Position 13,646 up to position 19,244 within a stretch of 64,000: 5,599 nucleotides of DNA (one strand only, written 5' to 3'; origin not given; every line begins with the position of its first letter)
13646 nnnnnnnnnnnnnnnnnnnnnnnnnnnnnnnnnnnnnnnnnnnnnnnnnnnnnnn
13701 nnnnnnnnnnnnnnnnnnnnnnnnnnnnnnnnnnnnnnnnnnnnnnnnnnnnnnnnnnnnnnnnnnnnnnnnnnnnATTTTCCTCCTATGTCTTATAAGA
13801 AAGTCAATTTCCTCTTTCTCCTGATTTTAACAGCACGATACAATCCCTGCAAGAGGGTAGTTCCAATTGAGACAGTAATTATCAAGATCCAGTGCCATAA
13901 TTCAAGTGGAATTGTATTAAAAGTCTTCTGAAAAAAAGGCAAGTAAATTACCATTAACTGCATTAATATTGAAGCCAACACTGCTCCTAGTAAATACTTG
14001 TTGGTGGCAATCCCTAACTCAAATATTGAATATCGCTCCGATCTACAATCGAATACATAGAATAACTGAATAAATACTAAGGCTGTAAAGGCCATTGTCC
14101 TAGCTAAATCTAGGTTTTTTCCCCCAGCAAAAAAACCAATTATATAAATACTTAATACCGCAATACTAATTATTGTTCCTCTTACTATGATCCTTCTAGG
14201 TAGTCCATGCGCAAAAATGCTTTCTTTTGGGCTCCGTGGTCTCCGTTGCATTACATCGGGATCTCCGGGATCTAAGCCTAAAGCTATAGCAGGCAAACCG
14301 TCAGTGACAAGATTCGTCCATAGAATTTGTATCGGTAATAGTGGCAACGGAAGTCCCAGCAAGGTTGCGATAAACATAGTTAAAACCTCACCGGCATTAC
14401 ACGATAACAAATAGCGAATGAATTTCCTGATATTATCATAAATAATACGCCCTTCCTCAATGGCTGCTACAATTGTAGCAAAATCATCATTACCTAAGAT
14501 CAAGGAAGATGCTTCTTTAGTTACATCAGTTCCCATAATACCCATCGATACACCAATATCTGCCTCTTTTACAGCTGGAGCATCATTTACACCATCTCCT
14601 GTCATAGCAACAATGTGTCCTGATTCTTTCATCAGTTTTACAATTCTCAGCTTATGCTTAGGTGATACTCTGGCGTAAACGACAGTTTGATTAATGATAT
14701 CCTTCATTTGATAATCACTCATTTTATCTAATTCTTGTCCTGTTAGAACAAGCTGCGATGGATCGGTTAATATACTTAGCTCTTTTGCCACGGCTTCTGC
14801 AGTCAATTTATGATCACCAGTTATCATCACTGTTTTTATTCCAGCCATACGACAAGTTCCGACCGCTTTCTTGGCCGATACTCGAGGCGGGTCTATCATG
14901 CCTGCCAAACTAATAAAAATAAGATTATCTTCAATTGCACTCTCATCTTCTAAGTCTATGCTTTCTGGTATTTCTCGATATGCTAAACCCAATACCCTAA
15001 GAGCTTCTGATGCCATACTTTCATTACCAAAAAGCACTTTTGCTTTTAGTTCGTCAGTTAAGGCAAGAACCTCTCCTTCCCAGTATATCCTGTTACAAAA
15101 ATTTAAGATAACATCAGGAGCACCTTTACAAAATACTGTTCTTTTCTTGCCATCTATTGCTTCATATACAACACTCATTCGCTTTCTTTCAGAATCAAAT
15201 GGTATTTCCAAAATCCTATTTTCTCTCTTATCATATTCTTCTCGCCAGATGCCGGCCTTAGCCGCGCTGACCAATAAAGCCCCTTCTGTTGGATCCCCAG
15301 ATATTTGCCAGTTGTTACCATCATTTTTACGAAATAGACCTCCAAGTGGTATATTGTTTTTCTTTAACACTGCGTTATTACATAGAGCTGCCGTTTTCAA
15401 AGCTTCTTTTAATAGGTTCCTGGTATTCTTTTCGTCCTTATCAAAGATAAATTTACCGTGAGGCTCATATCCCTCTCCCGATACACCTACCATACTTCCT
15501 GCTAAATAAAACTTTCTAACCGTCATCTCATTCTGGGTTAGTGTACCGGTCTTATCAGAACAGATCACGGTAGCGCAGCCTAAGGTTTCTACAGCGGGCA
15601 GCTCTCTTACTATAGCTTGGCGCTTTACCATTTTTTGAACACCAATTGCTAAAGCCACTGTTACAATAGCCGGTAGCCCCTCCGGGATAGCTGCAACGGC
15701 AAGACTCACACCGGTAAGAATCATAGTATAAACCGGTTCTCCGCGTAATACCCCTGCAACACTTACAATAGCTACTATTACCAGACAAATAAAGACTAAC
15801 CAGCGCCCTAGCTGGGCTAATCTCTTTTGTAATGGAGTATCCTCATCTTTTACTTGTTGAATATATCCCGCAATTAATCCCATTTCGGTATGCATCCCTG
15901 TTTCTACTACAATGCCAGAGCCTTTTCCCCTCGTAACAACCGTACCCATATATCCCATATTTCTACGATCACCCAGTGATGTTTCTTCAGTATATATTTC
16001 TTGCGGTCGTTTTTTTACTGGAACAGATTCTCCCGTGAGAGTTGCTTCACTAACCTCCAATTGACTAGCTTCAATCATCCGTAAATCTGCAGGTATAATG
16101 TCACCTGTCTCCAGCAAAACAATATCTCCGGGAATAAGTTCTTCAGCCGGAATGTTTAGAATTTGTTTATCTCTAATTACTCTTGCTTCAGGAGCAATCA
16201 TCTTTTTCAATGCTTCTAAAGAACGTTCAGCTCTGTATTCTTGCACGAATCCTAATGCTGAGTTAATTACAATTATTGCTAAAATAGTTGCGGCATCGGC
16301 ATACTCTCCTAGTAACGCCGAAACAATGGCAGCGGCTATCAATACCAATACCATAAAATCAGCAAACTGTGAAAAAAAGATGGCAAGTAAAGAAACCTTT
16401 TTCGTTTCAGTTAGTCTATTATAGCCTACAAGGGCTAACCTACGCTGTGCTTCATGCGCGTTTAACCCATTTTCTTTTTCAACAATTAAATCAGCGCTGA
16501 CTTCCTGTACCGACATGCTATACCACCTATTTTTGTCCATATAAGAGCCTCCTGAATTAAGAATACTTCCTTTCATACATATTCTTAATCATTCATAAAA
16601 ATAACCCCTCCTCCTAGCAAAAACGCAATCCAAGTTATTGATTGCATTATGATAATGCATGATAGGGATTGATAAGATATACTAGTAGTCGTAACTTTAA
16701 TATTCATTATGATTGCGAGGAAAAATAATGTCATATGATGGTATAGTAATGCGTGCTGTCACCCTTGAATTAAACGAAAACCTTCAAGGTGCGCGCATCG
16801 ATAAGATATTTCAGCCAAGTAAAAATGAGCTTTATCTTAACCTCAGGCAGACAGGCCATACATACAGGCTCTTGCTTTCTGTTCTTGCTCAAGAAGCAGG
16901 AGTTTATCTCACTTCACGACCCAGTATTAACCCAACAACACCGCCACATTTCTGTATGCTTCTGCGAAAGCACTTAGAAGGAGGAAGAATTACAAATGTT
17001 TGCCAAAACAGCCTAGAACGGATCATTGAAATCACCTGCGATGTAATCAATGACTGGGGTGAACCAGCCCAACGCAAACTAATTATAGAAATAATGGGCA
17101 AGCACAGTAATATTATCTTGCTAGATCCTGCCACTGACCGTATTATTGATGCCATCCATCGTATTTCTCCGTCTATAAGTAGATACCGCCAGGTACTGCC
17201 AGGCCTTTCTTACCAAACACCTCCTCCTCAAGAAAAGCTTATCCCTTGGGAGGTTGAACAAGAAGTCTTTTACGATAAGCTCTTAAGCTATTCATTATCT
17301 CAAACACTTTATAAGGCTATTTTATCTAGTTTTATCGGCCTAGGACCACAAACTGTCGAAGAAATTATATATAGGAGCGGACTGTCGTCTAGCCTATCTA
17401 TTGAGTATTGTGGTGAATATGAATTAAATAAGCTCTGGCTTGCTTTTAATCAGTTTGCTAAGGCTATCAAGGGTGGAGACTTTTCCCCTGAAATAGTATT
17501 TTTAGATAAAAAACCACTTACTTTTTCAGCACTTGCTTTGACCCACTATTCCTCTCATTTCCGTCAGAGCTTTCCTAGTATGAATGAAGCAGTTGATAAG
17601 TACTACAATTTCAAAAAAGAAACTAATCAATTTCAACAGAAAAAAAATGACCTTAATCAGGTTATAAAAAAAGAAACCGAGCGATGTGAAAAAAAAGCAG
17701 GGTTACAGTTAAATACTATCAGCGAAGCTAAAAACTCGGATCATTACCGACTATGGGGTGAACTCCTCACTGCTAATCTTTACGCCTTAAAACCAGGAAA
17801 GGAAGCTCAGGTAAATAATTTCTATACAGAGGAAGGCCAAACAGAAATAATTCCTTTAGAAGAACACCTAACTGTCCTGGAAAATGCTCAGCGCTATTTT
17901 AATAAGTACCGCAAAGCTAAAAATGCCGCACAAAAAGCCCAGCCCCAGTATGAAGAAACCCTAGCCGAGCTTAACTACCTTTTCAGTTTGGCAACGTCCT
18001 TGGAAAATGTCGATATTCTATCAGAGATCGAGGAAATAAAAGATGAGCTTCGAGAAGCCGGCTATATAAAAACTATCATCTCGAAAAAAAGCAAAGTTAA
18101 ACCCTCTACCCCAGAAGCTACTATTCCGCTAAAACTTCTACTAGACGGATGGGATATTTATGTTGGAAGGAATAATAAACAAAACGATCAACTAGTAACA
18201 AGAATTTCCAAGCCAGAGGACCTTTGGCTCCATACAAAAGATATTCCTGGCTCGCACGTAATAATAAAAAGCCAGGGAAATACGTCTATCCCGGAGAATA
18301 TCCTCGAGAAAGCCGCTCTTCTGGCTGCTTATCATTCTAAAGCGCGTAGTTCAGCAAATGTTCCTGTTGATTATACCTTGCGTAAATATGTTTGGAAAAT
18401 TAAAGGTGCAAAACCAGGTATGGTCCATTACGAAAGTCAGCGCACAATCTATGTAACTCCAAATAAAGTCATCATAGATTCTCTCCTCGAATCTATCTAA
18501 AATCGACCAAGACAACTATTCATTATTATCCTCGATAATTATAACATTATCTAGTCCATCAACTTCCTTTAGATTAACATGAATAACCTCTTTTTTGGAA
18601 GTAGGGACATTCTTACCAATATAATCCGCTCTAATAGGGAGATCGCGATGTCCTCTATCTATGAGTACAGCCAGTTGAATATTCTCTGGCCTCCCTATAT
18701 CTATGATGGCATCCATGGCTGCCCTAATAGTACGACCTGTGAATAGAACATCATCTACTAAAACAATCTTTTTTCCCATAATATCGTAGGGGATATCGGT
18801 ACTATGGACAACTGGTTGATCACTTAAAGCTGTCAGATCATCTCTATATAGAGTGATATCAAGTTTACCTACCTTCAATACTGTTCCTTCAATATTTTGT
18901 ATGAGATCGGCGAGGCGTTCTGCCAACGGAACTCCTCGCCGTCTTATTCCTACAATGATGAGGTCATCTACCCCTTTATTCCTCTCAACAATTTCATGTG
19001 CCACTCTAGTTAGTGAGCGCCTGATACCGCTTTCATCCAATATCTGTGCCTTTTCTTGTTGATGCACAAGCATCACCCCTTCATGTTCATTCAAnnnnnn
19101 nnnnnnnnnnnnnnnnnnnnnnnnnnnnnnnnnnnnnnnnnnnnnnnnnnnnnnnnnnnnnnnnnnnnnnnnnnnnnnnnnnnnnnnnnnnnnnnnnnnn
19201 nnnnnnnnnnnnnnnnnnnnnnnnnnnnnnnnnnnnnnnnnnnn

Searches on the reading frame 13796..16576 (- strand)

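Call 39: search_protein_families(library=pfam, proteins=[window:13796-16576:-], max_evalue=0.0001)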
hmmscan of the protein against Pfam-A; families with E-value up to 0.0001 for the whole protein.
window:13796-16576:- (927 aa): 5 families
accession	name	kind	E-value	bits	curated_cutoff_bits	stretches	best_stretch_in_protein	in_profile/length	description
PF00689.26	Cation_ATPase_C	-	5.1e-57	192.9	27.3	1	743-914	1-173/175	Cation transporting ATPase, C-terminus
PF00122.25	E1-E2_ATPase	-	8.1e-54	182.3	28.1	1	125-319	1-181/181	E1-E2 ATPase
PF13246.12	Cation_ATPase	-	4e-25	88.1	21.7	1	397-497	1-91/91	Cation transport ATPase (P-type)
PF00690.31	Cation_ATPase_N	-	3.2e-19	68.8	20.4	1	18-86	1-69/69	Cation transporter/ATPase, N-terminus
PF00702.32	Hydrolase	-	1.9e-18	68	26.4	1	337-673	3-191/191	haloacid dehalogenase-like hydrolase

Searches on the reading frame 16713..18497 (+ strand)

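Call 39: search_protein_families(library=pfam, proteins=[window:16713-18497:+], max_evalue=0.0001)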
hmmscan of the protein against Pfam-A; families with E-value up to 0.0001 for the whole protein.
window:16713-18497:+ (595 aa): 3 families
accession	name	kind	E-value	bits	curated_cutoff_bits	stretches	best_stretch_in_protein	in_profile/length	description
PF05833.16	NFACT_N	-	8.2e-148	493.4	31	1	9-461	1-452/456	NFACT N-terminal and middle domains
PF05670.18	NFACT-R_1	-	1.7e-12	48.3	29.8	1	482-565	13-98/112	NFACT protein RNA binding domain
PF18297.6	NFACT-R_2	-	9.2e-06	26.2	26.9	1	482-558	12-83/104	NFACT protein RNA binding domain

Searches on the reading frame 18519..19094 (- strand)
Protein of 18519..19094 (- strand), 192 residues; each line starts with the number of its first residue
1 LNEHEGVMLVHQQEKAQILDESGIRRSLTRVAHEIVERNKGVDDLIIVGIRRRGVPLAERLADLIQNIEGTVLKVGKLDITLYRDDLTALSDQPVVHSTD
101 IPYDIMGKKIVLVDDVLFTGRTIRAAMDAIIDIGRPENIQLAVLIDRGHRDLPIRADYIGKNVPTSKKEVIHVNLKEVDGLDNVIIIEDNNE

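Call 39: search_protein_families(library=pfam, proteins=[window:18519-19094:-], max_evalue=0.0001)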
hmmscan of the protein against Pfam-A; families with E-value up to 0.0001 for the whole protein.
window:18519-19094:- (192 aa): 2 families
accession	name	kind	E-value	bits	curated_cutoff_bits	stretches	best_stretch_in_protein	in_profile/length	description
PF00156.33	Pribosyltran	-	4.6e-22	78.5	26.3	1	17-173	4-153/158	Phosphoribosyl transferase domain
PF14681.12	UPRTase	-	8.9e-09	35.6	27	1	36-145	59-159/206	Uracil phosphoribosyltransferase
